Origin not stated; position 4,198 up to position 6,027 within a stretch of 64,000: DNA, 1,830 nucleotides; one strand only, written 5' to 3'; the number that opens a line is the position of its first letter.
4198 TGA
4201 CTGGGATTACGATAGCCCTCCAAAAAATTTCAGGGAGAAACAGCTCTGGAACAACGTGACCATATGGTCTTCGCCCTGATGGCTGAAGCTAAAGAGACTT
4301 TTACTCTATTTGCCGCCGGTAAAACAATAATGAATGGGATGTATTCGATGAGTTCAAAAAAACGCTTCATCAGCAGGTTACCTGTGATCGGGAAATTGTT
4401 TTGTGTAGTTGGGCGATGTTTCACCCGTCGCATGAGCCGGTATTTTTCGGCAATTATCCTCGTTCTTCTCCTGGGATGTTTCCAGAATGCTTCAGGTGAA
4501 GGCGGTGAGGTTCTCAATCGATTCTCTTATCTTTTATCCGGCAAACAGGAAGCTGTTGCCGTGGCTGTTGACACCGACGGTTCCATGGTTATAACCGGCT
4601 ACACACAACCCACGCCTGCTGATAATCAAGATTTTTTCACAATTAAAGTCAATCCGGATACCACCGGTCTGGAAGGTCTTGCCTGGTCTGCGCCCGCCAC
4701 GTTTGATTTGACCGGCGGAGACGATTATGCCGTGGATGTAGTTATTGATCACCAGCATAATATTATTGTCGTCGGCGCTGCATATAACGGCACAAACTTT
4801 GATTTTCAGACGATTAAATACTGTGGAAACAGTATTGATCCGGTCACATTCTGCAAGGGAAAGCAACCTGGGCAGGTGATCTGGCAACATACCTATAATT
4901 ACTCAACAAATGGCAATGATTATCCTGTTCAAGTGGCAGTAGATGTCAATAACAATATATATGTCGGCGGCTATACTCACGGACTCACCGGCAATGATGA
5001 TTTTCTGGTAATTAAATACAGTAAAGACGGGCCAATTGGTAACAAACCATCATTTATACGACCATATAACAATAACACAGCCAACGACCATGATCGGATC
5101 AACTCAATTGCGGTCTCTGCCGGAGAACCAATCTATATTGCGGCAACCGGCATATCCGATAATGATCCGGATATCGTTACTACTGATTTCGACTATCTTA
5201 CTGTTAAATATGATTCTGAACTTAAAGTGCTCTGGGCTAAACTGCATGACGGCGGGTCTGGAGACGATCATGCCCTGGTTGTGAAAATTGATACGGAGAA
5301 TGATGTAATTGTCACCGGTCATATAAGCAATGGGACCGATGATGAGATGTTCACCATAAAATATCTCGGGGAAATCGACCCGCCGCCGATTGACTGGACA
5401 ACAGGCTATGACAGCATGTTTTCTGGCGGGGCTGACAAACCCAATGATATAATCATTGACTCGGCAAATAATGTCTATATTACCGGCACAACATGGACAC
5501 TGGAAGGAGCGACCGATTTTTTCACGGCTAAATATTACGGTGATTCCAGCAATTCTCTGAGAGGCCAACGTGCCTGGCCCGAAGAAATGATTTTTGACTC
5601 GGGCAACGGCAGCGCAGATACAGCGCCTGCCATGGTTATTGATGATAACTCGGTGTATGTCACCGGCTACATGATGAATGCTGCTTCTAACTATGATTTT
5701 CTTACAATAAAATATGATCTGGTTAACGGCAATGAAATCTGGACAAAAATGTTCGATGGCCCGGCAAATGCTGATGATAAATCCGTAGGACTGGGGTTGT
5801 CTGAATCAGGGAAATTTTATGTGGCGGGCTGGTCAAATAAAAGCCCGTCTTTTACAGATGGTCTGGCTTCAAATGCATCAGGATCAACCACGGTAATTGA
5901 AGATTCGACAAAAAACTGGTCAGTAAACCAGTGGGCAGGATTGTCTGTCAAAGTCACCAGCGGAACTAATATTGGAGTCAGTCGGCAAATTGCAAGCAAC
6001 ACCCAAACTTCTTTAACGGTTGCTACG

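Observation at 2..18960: Tandem giant genes: a 20-heme cytochrome of more than 1,400 aa abutting a 4,898-aa propeller/lectin/FN3 lipoprotein, a candidate cell-surface electron-transfer and attachment apparatus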

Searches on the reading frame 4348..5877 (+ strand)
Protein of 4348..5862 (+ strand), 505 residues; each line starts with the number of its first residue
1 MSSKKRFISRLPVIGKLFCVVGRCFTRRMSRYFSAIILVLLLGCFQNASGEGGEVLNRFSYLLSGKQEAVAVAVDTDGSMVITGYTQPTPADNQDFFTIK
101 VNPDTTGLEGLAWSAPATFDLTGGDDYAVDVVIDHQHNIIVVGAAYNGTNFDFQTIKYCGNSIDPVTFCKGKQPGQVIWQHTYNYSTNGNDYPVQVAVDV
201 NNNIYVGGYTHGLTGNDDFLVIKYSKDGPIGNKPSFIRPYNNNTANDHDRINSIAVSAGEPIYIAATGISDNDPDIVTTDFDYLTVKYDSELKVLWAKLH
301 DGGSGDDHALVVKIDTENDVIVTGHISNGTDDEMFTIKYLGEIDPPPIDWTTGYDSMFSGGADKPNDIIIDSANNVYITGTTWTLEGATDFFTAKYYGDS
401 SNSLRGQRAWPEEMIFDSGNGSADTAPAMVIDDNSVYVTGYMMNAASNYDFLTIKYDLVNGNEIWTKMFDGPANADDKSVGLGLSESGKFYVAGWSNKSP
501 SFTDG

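Call 51: search_protein_families(library=pfam, proteins=[window:4348-5862:+], max_evalue=0.01)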
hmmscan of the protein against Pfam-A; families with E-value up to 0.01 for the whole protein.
window:4348-5862:+ (505 aa): 2 families
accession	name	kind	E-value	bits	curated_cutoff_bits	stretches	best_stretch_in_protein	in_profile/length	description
PF06739.17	SBBP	-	5.3e-07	29.9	20.5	2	360-383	10-33/38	Beta-propeller repeat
PF17164.10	DUF5122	-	0.0013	19.4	27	0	202-228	4-30/36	Domain of unknown function (DUF5122) beta-propeller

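Call 104: predict_structure(alignment_id=A7)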
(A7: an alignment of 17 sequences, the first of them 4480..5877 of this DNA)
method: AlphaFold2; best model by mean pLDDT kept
length: 466 residues; sequences in the alignment: 17
mean_pLDDT: 83.9   pTM: 0.87
mean pLDDT of the five models: 83.9, 83.1, 82.1, 81.5, 80.0
residues with pLDDT >= 90: 218; 70-90: 183; 50-70: 46; < 50: 19
segments of 3 or more residues with pLDDT < 50: 1-7, 457-466
pLDDT, mean of each block of 10 residues (from residue 1): 39 80 91 90 90 88 81 75 94 94 90 81 76 92 80 96 82 85 89 72 82 94 82 67 93 82 92 95 87 88 90 78 94 93 86 91 90 75 91 89 83 93 74 86 85 59 35
secondary structure, 60 per line:
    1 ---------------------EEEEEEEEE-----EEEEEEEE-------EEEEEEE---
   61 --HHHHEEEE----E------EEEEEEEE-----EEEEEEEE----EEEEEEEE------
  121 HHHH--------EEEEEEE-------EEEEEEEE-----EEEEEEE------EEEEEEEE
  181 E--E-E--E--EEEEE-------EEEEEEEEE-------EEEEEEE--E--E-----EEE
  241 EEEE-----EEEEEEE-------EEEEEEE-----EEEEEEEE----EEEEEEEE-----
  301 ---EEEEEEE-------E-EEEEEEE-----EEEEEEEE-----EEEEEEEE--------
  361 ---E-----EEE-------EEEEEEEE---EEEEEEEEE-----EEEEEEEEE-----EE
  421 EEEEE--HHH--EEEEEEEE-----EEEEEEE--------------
elements in order: E22-30 E36-43 E51-57 H63-66 E67-70 E82-89 E95-102 E107-114 H121-124 E133-139 E147-154 E160-166 E173-181 E192-196 E204-212 E220-226 E238-244 E250-256 E264-270 E276-283 E288-295 E304-310 E320-326 E332-339 E345-352 E370-372 E380-387 E391-399 E405-413 E419-425 E433-440 E446-452

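Call 106: fold_search(model_id=the predicted structure, library=pdb)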
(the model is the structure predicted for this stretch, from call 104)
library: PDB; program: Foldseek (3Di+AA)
matches with E <= 10: 809; with E <= 0.001: 168
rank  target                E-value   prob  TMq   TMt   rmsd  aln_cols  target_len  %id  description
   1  7roo                  5.7e-21  1.00  0.61  0.45   4.5       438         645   19  Crystal structure of Friedel-Crafts alkylating enzyme CylK from Cylindospermum licheniforme with bromide (released 2022-03-23)
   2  7fh6                  3.7e-20  1.00  0.62  0.46   5.8       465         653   19  Friedel-Crafts alkylation enzyme CylK (released 2022-02-16)
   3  7ron                  4.2e-20  1.00  0.60  0.46   4.5       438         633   19  Crystal structure of the Friedel-Crafts alkylating enzyme CylK from Cylindospermum licheniforme (released 2022-03-23)
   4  7fh7                  6.5e-20  1.00  0.61  0.45   4.6       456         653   19  Friedel-Crafts alkylation enzyme CylK mutant Y37F (released 2022-02-16)
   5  7fh8                  1.2e-19  1.00  0.62  0.45   5.9       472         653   18  Friedel-Crafts alkylation enzyme CylK mutant H391A (released 2022-02-16)
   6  4h5j_B                2.4e-09  1.00  0.49  0.62   6.4       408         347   11  Crystal Structure of the Guanine Nucleotide Exchange Factor Sec12 (P64 form) (released 2012-11-07)
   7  4h5i_A                3.5e-09  1.00  0.47  0.61   6.4       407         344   10  Crystal Structure of the Guanine Nucleotide Exchange Factor Sec12 (P1 form) (released 2012-11-07)
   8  4h5i_B                1.4e-08  1.00  0.47  0.60   6.1       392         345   10  Crystal Structure of the Guanine Nucleotide Exchange Factor Sec12 (P1 form) (released 2012-11-07)
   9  4h5j_A                1.7e-08  1.00  0.49  0.63   6.3       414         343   11  Crystal Structure of the Guanine Nucleotide Exchange Factor Sec12 (P64 form) (released 2012-11-07)
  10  4zoy                  2.3e-06  1.00  0.51  0.58   9.3       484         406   12  Crystal structure of the Chaetomium thermophilum Sqt1 (released 2015-07-01)
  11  5efv_A                2.9e-06  1.00  0.23  0.18  22.6       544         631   12  The host-recognition device of Staphylococcus aureus phage Phi11 (released 2016-05-25)
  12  8hmc_B                3.3e-06  0.98  0.17  0.09  21.3       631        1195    8  base module state 1 of Tetrahymena IFT-A (released 2023-06-14)
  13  5uam_A                3.7e-06  1.00  0.42  0.44  11.5       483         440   13  Structure of a new family of Polysaccharide lyase PL25-Ulvanlyase. (released 2017-03-29)
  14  6byt_A                3.9e-06  1.00  0.43  0.42  10.4       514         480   10  Complex structure of LOR107 mutant (R320) with tetrasaccharide substrate (released 2018-02-07)
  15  7drq_B                4.2e-06  1.00  0.43  0.42  11.9       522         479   12  Crystal structure of polysaccharide lyase Uly1 (released 2021-03-31)
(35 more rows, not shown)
